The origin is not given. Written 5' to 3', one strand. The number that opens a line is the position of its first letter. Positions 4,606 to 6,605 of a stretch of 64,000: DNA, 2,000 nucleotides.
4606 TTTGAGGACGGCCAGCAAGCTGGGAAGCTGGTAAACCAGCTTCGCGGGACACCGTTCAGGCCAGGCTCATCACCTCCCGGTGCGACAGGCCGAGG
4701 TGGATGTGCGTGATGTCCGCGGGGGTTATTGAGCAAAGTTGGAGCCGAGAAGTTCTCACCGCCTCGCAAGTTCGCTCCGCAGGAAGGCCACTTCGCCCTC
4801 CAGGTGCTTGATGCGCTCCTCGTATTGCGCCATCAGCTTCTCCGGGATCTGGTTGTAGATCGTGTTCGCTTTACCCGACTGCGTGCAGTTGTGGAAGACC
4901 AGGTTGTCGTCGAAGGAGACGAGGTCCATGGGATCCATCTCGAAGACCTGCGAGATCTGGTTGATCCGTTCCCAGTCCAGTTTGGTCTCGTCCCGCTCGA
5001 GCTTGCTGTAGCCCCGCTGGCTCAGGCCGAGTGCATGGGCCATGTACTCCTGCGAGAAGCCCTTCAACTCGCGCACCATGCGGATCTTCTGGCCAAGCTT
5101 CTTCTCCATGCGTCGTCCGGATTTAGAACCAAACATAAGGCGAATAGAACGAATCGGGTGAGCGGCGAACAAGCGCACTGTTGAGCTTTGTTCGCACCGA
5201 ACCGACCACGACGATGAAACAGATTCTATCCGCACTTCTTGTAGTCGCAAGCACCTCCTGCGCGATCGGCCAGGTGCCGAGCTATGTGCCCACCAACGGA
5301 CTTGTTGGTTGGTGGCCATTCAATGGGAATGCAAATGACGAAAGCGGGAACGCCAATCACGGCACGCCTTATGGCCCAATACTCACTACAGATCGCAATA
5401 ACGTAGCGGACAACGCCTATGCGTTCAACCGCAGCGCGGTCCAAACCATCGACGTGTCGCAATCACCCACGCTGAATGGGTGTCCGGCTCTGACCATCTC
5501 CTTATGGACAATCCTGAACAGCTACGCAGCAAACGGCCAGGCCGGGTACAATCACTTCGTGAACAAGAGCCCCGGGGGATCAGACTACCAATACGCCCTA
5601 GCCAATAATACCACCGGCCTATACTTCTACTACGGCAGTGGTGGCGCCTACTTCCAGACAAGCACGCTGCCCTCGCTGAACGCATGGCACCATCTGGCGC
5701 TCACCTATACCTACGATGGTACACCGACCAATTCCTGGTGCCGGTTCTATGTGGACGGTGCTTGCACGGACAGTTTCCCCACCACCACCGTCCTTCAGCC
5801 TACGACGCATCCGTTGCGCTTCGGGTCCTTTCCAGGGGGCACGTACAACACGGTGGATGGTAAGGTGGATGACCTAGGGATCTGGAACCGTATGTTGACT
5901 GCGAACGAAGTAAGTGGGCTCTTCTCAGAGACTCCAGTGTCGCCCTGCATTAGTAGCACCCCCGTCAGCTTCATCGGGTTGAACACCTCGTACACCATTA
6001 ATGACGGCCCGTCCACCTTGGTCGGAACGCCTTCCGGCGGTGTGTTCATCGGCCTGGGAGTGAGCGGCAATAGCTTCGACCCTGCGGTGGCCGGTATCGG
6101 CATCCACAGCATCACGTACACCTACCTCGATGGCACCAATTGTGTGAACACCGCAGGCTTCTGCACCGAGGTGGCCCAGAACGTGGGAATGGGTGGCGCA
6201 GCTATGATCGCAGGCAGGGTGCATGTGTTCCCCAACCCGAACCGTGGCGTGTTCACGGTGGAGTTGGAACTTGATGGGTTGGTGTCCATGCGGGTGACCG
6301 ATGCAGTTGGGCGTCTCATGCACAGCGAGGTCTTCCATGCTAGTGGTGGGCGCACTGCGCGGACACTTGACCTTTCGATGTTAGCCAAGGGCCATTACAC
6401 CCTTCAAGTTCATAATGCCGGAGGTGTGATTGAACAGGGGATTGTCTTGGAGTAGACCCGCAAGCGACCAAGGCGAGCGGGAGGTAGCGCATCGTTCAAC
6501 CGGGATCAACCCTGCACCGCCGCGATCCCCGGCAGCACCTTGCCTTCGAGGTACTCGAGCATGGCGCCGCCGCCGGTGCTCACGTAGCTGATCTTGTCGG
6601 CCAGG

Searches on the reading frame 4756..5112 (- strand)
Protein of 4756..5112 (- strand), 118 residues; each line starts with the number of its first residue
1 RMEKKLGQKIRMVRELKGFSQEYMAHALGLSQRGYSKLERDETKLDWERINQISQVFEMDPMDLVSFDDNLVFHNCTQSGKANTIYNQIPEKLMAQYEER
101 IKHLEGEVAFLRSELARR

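Call 6: search_protein_families(library=pfam, proteins=[window:4756-5112:-], max_evalue=0.01)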
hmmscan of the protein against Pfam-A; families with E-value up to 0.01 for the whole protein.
window:4756-5112:- (118 aa): 4 families
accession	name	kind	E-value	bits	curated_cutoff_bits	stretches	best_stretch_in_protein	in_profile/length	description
PF01381.28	HTH_3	-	8.3e-10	39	23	1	10-61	1-52/55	Helix-turn-helix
PF12844.13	HTH_19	-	6e-07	29.7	30.2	1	7-64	1-58/64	Helix-turn-helix domain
PF13560.12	HTH_31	-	7.3e-07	29.9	27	1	6-61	2-58/64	Helix-turn-helix domain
PF13443.12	HTH_26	-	3.1e-06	27.8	22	1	9-69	1-62/63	Cro/C1-type HTH DNA-binding domain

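Call 73: search_protein_families(library=ncbifam, proteins=[window:4756-5112:-], max_evalue=0.001)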
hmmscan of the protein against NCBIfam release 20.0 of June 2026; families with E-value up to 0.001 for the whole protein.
window:4756-5112:- (118 aa): 11 families
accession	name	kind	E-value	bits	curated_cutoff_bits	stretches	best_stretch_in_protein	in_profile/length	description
NF041951.1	phage_RstR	subfamily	2.2e-07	31.1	80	1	6-67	3-63/108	RstR family transcriptional repressor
TIGR03070.1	couple_hipB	subfamily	3.7e-07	30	71.65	1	4-57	1-54/58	type II toxin-antitoxin system Y4mF family antitoxin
NF047948.1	male_kill_WMK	equivalog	2.9e-06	26.9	300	1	3-70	160-227/300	WO male-killing family protein Wmk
NF006015.0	PRK08154.1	subfamily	1.2e-05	24.7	204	1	4-69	29-94/314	anaerobic benzoate catabolism transcriptional regulator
NF007257.0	PRK09706.1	subfamily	2.4e-05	24.2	101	1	3-70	3-70/135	transcriptional repressor DicA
NF038139.1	Reg_Aceta_RamB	equivalog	0.00015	20.5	700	1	7-69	4-66/465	acetate metabolism transcriptional regulator RamB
NF052239.1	antitox_spr1629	equivalog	0.00023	20.4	335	1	7-62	4-59/377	spr1629 family repressor/antitoxin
NF041575.1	antitoxPezA_Strep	equivalog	0.00055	19.9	290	1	6-69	2-65/158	type II toxin-antitoxin system antitoxin PezA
TIGR00270.2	TIGR00270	equivalog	0.0006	19.7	110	0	7-59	77-129/159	multiprotein bridging factor aMBF1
NF003162.0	PRK04140.1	equivalog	0.00065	18.8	263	1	7-66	128-190/317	transcriptional regulator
NF046032.1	TransRegSlrRBacil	equivalog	0.00099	19.2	250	0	6-77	2-72/149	HTH-type transcriptional regulator SlrR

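Call 83: find_homologous_proteins(query=window:4756-5109:-, max_evalue=1e-10)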
Query window:4756-5109:- (117 aa): 80 proteins with E <= 1e-10 among 86 candidates.
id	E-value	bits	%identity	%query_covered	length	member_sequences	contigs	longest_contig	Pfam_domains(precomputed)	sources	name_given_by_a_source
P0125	6.5e-71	253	100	100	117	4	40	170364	PF12844.14,PF01381.29,PF13560.13,PF13443.13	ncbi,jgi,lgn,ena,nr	ncbi:MAG TPA: helix-turn-helix transcriptional regulator [Flavobacteriales bacterium]|jgi:transcript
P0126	3.4e-59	215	82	100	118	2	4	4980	PF12844.14,PF01381.29,PF13560.13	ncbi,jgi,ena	jgi:transcriptional regulator with XRE-family HTH domain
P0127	8.7e-59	214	81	100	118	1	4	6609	PF12844.14,PF01381.29,PF13560.13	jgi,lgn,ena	jgi:transcriptional regulator with XRE-family HTH domain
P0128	1.0e-58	214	81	100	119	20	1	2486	PF12844.14,PF01381.29,PF13560.13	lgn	-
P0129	9.8e-57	208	79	100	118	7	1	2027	PF12844.14,PF01381.29,PF13560.13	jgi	jgi:transcriptional regulator with XRE-family HTH domain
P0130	6.4e-52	192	82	91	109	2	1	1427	PF01381.29,PF13560.13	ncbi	-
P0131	6.4e-52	192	76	100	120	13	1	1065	PF12844.14,PF01381.29,PF13560.13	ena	-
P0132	9.8e-52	191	75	100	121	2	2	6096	PF01381.29,PF13560.13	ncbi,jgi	jgi:transcriptional regulator with XRE-family HTH domain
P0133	4.7e-51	189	74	97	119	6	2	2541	PF12844.14,PF01381.29,PF13560.13,PF13443.13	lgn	-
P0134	1.7e-49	184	71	100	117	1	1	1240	PF12844.14,PF01381.29,PF13560.13,PF13443.13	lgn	-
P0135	9.2e-49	182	70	98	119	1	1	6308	PF12844.14,PF01381.29,PF13560.13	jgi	-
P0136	1.4e-48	181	71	96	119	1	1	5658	PF12844.14,PF01381.29,PF13560.13,PF13443.13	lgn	-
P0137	1.0e-47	179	70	100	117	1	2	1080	PF12844.14,PF01381.29,PF13560.13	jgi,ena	jgi:transcriptional regulator with XRE-family HTH domain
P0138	1.1e-47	178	69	97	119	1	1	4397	PF12844.14,PF01381.29,PF13560.13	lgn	-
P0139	2.2e-47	177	75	95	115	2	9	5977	PF12844.14,PF01381.29,PF13560.13,PF13443.13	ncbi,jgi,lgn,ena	jgi:transcriptional regulator with XRE-family HTH domain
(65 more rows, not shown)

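Call 84: find_encoding_contigs(protein=P0127, flank=4000, max_places=4)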
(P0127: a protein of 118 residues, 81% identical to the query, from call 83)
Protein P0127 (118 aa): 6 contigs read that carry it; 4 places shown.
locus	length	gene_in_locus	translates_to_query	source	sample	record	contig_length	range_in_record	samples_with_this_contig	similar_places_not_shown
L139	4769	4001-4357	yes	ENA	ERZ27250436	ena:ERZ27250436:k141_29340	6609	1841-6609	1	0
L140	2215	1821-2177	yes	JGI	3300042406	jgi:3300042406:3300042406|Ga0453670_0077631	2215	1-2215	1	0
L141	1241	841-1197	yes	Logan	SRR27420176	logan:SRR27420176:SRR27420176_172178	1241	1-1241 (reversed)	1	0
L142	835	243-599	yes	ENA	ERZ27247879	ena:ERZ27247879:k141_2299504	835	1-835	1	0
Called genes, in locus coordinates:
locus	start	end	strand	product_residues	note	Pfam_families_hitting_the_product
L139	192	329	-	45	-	-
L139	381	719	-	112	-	PF01934:HepT-like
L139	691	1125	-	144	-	PF01909:NTP_transf_2, PF18765:Polbeta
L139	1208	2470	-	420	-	PF13385:Laminin_G_3, PF18962:Por_Secre_tail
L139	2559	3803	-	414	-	PF13385:Laminin_G_3, PF18962:Por_Secre_tail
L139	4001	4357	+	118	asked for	PF13560:HTH_31 (weak), PF12844:HTH_19 (weak), PF01381:HTH_3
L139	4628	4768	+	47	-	?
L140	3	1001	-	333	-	?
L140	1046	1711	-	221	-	-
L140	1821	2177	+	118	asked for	PF13560:HTH_31 (weak), PF12844:HTH_19 (weak), PF01381:HTH_3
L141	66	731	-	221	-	-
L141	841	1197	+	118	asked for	PF13560:HTH_31 (weak), PF12844:HTH_19 (weak), PF01381:HTH_3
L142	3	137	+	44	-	?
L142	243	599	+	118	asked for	PF13560:HTH_31 (weak), PF12844:HTH_19 (weak), PF01381:HTH_3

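Call 85: find_encoding_contigs(protein=P0126, flank=4000, max_places=4)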
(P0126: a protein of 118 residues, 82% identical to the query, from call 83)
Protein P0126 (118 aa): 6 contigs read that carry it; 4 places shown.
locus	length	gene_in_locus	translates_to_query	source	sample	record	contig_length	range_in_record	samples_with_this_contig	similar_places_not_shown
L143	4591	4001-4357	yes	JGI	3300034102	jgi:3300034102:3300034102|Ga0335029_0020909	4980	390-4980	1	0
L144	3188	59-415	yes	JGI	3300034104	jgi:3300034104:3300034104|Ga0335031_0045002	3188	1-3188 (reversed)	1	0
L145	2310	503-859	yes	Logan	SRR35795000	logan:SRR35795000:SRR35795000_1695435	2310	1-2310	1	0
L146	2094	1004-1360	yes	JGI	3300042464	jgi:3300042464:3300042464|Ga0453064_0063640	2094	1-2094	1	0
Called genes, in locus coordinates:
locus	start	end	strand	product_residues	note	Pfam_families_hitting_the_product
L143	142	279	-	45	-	-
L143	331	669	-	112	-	PF01934:HepT-like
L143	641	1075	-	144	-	PF01909:NTP_transf_2, PF18765:Polbeta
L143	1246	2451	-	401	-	PF13385:Laminin_G_3, PF18962:Por_Secre_tail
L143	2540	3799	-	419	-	PF13385:Laminin_G_3, PF18962:Por_Secre_tail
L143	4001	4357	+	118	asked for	PF13560:HTH_31 (weak), PF12844:HTH_19 (weak), PF01381:HTH_3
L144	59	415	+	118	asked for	PF13560:HTH_31 (weak), PF12844:HTH_19 (weak), PF01381:HTH_3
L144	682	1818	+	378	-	PF13173:AAA_14, PF13635:DUF4143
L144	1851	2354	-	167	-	PF00132:Hexapep (weak), PF14602:Hexapep_2 (weak)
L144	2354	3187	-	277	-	?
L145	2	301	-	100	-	?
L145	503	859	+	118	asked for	PF13560:HTH_31 (weak), PF12844:HTH_19 (weak), PF01381:HTH_3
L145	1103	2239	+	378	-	PF13173:AAA_14, PF13635:DUF4143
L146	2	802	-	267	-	?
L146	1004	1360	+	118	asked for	PF13560:HTH_31 (weak), PF12844:HTH_19 (weak), PF01381:HTH_3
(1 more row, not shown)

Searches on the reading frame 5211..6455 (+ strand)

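Call 6: search_protein_families(library=pfam, proteins=[window:5211-6455:+], max_evalue=0.01)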
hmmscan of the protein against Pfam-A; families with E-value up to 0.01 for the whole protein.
window:5211-6455:+ (414 aa): 2 families
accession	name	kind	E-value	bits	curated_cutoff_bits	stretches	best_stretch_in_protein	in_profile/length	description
PF13385.13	Laminin_G_3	-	8.1e-19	68.7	27.6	1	92-235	17-151/151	Concanavalin A-like lectin/glucanases superfamily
PF18962.6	Por_Secre_tail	-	9.7e-08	32.6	27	1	339-406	1-68/75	Secretion system C-terminal sorting domain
